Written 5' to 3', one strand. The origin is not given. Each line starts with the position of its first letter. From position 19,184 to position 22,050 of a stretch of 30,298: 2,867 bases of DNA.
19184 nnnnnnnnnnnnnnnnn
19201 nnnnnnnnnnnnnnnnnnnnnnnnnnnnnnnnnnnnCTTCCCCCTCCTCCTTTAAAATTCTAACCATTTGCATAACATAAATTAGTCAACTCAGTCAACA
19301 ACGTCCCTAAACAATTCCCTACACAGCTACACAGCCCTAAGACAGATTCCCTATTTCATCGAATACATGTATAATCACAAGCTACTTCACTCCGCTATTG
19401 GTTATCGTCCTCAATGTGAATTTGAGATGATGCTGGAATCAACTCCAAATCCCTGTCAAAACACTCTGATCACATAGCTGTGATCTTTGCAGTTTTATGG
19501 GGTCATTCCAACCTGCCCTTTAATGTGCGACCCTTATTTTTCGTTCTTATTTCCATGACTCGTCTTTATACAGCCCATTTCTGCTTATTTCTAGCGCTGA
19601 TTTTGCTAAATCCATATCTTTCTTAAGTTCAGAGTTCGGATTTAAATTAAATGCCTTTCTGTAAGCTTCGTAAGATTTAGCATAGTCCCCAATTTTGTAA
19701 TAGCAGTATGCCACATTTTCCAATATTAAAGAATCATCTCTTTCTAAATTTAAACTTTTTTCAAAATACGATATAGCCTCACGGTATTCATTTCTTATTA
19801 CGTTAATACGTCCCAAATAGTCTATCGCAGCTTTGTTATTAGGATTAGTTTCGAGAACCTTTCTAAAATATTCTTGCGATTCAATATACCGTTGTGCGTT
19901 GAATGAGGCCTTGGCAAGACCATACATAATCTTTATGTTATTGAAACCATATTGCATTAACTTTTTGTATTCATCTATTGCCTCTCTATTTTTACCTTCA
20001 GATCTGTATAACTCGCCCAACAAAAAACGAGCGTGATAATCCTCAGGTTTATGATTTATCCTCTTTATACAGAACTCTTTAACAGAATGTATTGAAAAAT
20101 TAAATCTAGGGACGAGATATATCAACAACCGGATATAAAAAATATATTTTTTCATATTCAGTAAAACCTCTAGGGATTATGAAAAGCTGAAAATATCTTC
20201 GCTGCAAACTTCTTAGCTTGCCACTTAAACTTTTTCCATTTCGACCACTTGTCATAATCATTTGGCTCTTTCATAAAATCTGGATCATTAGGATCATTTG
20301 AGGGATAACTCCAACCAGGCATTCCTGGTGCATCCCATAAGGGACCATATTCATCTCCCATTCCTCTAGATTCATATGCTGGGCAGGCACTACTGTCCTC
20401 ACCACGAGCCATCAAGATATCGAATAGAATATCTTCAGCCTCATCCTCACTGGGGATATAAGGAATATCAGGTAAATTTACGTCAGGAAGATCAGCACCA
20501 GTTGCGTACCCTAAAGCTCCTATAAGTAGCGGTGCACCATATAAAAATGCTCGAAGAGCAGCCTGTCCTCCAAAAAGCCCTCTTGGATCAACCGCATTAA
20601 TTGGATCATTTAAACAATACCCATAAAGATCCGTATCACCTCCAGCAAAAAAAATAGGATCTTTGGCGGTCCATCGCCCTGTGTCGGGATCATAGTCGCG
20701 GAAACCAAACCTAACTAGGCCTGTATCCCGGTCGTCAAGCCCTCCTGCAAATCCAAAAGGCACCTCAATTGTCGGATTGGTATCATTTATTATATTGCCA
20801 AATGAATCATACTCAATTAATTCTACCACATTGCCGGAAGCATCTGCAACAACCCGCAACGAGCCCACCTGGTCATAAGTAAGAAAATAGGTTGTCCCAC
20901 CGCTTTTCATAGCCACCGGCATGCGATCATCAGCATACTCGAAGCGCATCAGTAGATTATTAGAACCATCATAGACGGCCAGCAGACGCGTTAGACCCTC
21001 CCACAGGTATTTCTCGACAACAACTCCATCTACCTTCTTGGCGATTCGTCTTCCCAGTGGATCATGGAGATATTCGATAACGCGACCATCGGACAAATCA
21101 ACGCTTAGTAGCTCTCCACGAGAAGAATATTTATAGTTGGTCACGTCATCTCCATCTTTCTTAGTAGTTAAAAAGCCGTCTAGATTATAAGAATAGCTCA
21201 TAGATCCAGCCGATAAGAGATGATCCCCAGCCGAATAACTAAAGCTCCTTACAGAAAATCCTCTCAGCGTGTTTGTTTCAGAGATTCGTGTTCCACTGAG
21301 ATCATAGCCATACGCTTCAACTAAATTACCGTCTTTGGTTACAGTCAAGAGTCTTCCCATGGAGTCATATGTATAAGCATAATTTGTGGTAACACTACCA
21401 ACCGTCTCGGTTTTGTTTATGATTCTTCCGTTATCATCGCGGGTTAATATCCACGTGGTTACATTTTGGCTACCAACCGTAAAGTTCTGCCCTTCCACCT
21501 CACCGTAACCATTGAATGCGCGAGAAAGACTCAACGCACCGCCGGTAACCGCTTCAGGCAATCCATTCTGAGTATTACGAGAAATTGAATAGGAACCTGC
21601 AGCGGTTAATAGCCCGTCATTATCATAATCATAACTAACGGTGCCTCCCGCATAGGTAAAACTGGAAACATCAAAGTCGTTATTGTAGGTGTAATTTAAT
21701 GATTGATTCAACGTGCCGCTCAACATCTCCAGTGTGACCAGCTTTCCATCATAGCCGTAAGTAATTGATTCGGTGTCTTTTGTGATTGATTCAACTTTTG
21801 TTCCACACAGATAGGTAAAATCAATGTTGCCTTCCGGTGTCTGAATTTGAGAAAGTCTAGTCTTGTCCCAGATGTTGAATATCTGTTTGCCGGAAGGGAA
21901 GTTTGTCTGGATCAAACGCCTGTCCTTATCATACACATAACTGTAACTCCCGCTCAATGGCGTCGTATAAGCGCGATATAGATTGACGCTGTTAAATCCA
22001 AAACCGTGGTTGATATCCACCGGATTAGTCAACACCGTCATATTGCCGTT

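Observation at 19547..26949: Teneurin-like RHS polymorphic toxin with a tightly coupled TPR-protein gene (candidate toxin-immunity pair) on an AT-rich island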

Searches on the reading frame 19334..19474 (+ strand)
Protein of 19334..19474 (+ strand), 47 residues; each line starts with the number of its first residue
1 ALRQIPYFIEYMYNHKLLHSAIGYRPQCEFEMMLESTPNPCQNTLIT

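Call 75: search_protein_families(library=pfam, proteins=[window:19334-19474:+], max_evalue=1)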
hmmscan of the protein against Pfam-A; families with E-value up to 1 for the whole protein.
seq(47 aa): 0 families

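Call 79: search_dna_similar(query=window:19334-19474:+, collection=plasmids, mode=protein, max_evalue=0.01, max_rows=8)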
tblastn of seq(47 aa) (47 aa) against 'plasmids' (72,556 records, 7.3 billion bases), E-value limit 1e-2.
Records with a match: 35; places in all: 50; records where one place covers at least 80% of the query: 3.
Best place of each record, by identity: 60-80% 4; <60% 31.
By first word of the organism name: Agrobacterium 6; Streptomyces 6; Shinella 4; Gemmobacter 3; Phaeobacter 3; Embleya 2; Variovorax 2; Hydrogenophaga 2; Paracoccus 2; Mesorhizobium 1; and 4 more.
By predicted mobility (MOB-suite, as given by PLSDB): non-mobilizable 14; conjugative 11; mobilizable 10.
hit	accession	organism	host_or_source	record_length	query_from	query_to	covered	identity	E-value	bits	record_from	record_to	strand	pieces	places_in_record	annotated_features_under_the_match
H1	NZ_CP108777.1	Embleya sp. NBC_00896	-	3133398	1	45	96%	44.9%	9e-4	41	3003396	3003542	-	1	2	none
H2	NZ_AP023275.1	Agrobacterium vitis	Vitis vinifera,grapevine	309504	4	34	66%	61.3%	8e-4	41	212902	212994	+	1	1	none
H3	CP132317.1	Shinella sumterensis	Homo sapiens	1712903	4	45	89%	43.5%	3e-3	39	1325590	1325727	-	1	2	IS3 family transposase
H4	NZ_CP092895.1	Agrobacterium tumefaciens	soil,soil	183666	4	34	66%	58.1%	1e-3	41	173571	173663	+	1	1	IS3 family transposase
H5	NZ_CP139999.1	Agrobacterium tumefaciens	-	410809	4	34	66%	58.1%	1e-3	41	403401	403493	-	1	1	IS3 family transposase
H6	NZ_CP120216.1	Agrobacterium leguminum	-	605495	4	34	66%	58.1%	1e-3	41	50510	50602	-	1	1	IS3 family transposase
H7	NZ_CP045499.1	Mesorhizobium sp. INR15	pure culture,nutrient broth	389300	4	34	66%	58.1%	1e-3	41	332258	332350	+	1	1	integrase core domain-containing protein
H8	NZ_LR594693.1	Variovorax sp. WDL1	linuron-contaminated soil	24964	4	34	66%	58.1%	2e-3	40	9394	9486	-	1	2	IS3 family transposase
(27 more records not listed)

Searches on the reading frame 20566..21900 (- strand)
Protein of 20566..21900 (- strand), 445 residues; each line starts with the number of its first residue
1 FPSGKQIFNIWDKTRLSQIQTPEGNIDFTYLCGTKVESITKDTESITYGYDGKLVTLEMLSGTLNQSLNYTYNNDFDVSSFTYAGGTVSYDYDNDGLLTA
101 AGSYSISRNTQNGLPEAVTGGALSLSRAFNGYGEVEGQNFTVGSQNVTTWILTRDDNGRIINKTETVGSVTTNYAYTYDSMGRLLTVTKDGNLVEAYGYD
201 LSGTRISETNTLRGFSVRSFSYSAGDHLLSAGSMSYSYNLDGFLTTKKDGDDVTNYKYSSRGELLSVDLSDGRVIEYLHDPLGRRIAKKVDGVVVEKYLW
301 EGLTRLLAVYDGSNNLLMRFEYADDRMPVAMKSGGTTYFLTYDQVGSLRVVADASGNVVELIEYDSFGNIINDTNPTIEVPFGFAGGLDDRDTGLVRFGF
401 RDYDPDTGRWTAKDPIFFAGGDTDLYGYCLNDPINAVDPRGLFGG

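Call 34: find_related_loci(query=window:20566-21900:-, collection=genome_contigs, flank=6000)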
Query window:20566-21900:- (445 aa) in genome_contigs; peptide patterns used: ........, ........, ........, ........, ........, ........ (x = any residue, [..] = any of these).
111 stretches matched a pattern; 67 encode a relative of the query (tblastn E <= 1e-3); 67 distinct loci.
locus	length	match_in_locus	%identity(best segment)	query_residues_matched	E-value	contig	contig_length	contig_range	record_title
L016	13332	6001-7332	75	1-444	0e+0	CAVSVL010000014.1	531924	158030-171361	MAG: uncultured delta proteobacterium isolate MFD05684.bin.2.165 genome assembly, contig: contig_41234, whole genome sho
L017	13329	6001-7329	74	1-443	0e+0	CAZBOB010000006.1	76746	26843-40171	MAG TPA_asm: uncultured Desulfobacteraceae bacterium isolate binchicken_co34_357 genome assembly, contig: NODE_360_lengt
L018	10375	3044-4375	74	1-444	0e+0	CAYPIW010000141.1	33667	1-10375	MAG TPA_asm: uncultured Desulfobacteraceae bacterium isolate SRP067234_co1_295 genome assembly, contig: k99_331284, whol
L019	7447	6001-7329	73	1-443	0e+0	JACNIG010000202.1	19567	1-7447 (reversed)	MAG: Candidatus Desulfatibia vada NIOZ-UU_NODE_3407_length_19567_cov_38.809, whole genome shotgun sequence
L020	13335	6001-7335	72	1-445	0e+0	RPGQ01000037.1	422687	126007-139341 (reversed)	MAG: Desulfobacteraceae bacterium Eth-SRB2 Scaffold116_pilon, whole genome shotgun sequence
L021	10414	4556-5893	71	1-443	0e+0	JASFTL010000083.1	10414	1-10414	MAG: Desulfobacterales bacterium isolate D1103U20metaG_Bin_528 D1103U20metaG_FD_scaffold_1987_c1, whole genome shotgun s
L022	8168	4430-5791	68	1-445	0e+0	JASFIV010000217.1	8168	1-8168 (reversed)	MAG: Desulfobacterales bacterium isolate D0608S20remetaG_Bin_253 D0608S20remetaG_FD_scaffold_2612_c1, whole genome shotg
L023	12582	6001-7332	70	1-444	0e+0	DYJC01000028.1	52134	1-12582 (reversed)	MAG TPA_asm: Desulfosudis oleivorans isolate FI88_44_71 Afr_mines_FI88_276_length_52134_cov_32_119319, whole genome shot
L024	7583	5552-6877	69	1-442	0e+0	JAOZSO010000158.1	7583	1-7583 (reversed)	MAG: Desulfobacterales bacterium isolate GMC6.metabat2.208 GMC6_12792_length_7583_cov_6.897715, whole genome shotgun seq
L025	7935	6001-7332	69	1-444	0e+0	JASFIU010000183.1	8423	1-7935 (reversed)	MAG: Desulfobacterales bacterium isolate D0608S20remetaG_Bin_248 D0608S20remetaG_FD_scaffold_2450_c1, whole genome shotg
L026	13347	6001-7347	69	1-443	0e+0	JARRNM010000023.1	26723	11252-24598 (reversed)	MAG: Deltaproteobacteria bacterium isolate Spart_124_MAG scaffold_735, whole genome shotgun sequence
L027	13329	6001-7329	67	1-443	0e+0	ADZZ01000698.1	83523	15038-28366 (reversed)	Delta proteobacterium NaphS2 ctg_1101087565896, whole genome shotgun sequence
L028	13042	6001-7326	66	1-442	0e+0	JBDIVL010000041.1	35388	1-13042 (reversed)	MAG: Candidatus Brocadiaceae bacterium isolate Bin_5 NODE_496_length_35388_cov_7.425711, whole genome shotgun sequence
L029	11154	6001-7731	66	1-442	0e+0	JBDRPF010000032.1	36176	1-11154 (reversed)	MAG: Pseudomonadota bacterium isolate MEGAHIT-group-2.103 k141_49488, whole genome shotgun sequence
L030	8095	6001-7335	64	1-445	0e+0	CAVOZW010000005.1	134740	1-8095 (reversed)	MAG: uncultured delta proteobacterium isolate MFD09964.bin.1.31 genome assembly, contig: contig_23799, whole genome shot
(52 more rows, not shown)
